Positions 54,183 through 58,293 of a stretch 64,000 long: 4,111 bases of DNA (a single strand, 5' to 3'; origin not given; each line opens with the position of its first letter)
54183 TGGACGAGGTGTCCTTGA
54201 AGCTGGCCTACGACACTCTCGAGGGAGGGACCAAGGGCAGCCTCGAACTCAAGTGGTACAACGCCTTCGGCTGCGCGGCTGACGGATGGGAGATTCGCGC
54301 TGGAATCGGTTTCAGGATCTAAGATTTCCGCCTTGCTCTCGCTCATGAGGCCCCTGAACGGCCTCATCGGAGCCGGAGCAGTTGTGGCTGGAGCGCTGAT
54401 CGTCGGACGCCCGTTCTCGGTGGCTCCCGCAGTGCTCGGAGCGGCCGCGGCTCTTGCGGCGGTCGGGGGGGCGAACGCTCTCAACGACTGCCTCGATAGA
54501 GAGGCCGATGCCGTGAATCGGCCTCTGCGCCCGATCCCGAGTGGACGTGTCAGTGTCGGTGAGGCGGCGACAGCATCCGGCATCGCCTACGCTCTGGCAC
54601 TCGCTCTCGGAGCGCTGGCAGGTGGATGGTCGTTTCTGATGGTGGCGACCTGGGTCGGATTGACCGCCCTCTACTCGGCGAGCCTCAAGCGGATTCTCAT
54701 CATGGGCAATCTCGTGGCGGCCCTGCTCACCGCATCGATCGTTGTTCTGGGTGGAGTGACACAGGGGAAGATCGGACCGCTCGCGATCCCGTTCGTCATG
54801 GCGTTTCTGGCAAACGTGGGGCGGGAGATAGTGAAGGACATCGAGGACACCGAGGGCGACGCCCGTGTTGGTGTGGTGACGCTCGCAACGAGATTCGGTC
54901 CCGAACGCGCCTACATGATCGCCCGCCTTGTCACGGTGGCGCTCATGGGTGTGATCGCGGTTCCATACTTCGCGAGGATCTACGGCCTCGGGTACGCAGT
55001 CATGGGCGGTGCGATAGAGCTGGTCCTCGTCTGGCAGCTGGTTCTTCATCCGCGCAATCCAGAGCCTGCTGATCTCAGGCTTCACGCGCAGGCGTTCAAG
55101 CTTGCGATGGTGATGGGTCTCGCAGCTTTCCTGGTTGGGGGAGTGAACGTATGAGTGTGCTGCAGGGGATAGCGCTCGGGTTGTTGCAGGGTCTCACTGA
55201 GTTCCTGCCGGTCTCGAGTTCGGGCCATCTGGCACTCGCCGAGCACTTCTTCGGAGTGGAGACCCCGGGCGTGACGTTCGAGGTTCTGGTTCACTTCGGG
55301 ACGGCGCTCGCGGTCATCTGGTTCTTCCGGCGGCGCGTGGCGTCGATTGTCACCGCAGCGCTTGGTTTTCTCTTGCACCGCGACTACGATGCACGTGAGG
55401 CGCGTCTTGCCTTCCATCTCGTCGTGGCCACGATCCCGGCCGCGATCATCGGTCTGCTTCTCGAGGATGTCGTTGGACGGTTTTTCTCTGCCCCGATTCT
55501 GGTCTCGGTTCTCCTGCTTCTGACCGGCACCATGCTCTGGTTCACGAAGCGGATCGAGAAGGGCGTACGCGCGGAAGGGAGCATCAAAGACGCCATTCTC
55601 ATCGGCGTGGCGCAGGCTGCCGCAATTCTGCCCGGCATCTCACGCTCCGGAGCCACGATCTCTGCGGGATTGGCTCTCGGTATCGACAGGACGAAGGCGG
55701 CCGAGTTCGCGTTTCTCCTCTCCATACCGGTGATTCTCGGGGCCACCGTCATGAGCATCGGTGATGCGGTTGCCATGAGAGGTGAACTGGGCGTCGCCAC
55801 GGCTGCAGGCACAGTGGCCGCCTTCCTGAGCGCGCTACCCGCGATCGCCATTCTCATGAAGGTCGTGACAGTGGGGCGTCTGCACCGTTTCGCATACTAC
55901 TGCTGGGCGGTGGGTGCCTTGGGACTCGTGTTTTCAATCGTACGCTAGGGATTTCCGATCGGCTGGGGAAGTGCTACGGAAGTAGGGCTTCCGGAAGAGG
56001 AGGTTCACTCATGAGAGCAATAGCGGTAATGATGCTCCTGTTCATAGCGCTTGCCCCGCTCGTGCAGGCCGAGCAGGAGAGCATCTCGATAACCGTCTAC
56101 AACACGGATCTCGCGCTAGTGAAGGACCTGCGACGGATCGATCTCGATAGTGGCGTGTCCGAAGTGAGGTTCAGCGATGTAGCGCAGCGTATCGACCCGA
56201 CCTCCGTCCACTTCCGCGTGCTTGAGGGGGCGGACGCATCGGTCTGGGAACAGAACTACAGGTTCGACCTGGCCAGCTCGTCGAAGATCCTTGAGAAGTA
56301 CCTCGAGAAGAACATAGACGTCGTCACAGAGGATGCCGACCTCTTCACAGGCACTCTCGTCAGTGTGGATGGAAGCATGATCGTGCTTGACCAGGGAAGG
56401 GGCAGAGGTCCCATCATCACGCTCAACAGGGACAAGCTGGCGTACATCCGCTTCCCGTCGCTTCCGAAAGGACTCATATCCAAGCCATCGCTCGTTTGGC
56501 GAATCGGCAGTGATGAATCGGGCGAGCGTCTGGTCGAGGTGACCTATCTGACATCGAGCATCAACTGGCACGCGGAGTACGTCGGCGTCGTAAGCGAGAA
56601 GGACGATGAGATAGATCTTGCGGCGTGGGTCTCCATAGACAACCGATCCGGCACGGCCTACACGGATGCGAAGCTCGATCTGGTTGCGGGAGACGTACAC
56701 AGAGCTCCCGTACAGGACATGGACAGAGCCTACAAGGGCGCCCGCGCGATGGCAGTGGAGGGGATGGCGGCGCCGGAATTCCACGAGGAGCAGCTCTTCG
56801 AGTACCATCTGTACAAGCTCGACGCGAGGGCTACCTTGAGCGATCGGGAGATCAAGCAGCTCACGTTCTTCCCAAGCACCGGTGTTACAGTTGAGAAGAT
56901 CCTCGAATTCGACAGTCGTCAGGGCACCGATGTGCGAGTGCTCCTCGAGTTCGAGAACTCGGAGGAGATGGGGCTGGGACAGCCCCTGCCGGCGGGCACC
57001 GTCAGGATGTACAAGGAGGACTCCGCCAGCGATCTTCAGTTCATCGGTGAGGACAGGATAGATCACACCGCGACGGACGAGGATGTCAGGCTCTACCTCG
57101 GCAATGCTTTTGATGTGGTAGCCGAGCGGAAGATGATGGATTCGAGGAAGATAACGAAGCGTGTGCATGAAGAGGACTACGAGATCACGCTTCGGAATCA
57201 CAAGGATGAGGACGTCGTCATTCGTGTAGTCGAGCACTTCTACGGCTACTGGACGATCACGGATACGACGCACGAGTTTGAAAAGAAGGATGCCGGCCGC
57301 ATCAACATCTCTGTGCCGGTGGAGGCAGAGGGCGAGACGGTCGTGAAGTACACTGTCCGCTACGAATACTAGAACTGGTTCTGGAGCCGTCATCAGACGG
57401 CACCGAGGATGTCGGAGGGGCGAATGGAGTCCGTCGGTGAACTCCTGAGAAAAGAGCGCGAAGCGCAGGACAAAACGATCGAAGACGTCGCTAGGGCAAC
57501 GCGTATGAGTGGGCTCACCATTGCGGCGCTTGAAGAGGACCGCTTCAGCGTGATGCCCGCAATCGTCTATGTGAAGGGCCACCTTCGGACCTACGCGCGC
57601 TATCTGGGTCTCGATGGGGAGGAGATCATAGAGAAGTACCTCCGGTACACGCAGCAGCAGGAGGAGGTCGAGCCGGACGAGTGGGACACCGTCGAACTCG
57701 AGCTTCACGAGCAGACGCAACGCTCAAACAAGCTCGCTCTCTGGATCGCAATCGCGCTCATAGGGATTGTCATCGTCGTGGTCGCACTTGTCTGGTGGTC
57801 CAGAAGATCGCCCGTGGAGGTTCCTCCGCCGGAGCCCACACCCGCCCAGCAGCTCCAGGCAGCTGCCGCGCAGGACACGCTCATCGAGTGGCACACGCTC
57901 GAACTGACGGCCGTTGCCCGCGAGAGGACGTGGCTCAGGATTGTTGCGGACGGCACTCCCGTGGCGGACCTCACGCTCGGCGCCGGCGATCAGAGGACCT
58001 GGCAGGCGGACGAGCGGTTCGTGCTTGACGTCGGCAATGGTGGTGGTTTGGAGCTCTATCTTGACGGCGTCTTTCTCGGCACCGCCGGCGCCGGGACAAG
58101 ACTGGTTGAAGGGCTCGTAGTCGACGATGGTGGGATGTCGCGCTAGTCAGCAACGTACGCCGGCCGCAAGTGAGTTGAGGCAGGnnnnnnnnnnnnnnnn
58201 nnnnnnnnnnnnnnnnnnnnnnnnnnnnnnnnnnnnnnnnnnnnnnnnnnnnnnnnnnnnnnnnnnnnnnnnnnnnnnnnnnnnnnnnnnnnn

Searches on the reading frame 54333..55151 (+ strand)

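Call 38: search_protein_families(library=pfam, proteins=[window:54333-55151:+], max_evalue=0.0001)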
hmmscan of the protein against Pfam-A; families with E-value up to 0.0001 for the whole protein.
window:54333-55151:+ (273 aa): 1 family
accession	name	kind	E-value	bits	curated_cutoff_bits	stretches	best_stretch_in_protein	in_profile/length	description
PF01040.23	UbiA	-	1.5e-36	126.4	34.2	1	17-246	5-241/250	UbiA prenyltransferase family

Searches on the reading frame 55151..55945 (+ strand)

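Call 38: search_protein_families(library=pfam, proteins=[window:55151-55945:+], max_evalue=0.0001)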
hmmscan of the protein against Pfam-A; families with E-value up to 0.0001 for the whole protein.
window:55151-55945:+ (265 aa): 1 family
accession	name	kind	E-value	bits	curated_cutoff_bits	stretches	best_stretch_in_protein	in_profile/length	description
PF02673.24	BacA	-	3.4e-77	260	33.4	1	7-257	2-257/257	Bacitracin resistance protein BacA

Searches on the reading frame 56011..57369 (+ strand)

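Call 38: search_protein_families(library=pfam, proteins=[window:56011-57369:+], max_evalue=0.0001)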
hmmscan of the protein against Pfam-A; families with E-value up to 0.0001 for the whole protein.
window:56011-57369:+ (453 aa): 1 family
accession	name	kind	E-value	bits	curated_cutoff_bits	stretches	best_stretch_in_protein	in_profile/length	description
PF13598.12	DUF4139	-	2.5e-08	34.3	31.8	1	175-410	1-153/205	Domain of unknown function (DUF4139)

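Call 55: search_protein_families(library=ncbifam, proteins=[window:56011-57369:+], max_evalue=0.01)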
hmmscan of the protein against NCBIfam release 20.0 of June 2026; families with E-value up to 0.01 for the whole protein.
window:56011-57369:+ (453 aa): 2 families
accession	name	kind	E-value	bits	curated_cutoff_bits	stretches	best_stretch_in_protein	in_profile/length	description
TIGR02231.1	TIGR02231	subfamily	2.4e-07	29.8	112.6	0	325-410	379-465/524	mucoidy inhibitor MuiA family protein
NF041655.1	MM0924_fam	subfamily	5.4e-05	22.8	45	1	92-128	3-39/57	MM0924 family protein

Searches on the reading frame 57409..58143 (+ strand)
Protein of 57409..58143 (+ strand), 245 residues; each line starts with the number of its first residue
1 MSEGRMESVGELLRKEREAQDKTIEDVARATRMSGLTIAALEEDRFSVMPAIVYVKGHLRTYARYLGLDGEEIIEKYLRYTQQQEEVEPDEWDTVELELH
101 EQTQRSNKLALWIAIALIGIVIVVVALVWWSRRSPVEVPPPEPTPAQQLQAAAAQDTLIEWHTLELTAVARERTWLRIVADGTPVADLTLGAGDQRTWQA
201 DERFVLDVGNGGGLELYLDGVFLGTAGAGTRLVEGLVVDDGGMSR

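Call 39: search_protein_families(library=pfam, proteins=[window:57409-58143:+], max_evalue=0.01)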
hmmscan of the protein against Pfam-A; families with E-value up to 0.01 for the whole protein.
window:57409-58143:+ (245 aa): 6 families
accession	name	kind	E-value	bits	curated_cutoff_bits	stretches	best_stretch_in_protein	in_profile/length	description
PF13413.12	HTH_25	-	4.7e-22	78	24.6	1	12-73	1-62/62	Helix-turn-helix domain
PF13464.11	RodZ_C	-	1.6e-11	44.4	23.9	1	169-227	3-62/72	RodZ C-terminal domain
PF12844.13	HTH_19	-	6.7e-06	26.4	30.2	1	10-77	1-62/64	Helix-turn-helix domain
PF13560.12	HTH_31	-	2.4e-05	25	27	1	10-72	3-60/64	Helix-turn-helix domain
PF20087.4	DUF6479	-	0.0043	17.9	25.4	1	104-150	12-59/120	Family of unknown function (DUF6479)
PF05739.25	SNARE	-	0.0079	16.6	26.8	0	96-125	23-52/53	SNARE domain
